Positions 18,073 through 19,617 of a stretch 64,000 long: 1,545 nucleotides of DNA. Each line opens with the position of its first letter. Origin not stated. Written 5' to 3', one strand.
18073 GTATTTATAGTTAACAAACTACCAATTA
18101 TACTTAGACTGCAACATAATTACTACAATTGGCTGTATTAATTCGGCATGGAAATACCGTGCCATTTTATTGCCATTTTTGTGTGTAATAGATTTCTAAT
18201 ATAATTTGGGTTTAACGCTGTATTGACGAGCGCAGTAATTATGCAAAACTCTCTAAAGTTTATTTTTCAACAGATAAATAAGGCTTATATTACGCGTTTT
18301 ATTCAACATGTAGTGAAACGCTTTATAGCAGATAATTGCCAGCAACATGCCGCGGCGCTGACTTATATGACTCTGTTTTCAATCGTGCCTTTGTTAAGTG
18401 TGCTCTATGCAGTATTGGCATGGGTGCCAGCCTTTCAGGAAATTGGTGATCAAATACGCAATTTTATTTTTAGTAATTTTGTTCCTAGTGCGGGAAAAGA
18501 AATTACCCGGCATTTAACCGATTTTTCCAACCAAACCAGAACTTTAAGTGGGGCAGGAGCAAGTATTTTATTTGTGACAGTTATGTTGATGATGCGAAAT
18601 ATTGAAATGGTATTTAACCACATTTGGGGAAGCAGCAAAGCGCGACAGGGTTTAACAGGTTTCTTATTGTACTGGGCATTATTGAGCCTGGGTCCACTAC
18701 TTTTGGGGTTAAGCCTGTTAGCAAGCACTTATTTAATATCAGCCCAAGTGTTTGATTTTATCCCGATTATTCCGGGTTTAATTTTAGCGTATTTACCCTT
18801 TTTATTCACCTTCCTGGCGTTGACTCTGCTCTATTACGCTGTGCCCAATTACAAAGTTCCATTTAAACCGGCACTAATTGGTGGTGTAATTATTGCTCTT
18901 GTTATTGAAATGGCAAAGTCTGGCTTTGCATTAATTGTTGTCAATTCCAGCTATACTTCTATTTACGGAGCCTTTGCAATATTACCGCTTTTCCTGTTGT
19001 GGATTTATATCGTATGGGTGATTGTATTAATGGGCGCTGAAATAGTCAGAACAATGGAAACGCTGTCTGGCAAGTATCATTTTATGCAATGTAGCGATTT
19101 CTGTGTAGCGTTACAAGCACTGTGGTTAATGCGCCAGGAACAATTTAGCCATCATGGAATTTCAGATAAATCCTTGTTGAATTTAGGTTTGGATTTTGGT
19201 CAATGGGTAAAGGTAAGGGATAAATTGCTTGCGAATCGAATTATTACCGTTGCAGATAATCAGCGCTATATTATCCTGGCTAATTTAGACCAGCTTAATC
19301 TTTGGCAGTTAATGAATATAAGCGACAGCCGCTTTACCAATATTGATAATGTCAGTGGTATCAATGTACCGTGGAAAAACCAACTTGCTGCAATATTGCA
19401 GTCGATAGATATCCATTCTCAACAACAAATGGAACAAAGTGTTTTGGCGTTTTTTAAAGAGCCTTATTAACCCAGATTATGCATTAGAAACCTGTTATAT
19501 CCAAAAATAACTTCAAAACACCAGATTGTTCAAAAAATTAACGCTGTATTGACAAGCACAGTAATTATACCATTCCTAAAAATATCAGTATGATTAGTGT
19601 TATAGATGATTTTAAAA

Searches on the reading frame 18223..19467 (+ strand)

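Call 9: search_protein_families(library=pfam, proteins=[window:18223-19467:+], max_evalue=0.001)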
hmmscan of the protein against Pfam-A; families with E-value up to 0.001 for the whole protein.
window:18223-19467:+ (415 aa): 1 family
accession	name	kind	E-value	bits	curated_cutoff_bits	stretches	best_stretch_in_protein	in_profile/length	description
PF03631.20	Virul_fac_BrkB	-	3.3e-56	191.3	33.7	1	36-279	2-256/259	Virulence factor BrkB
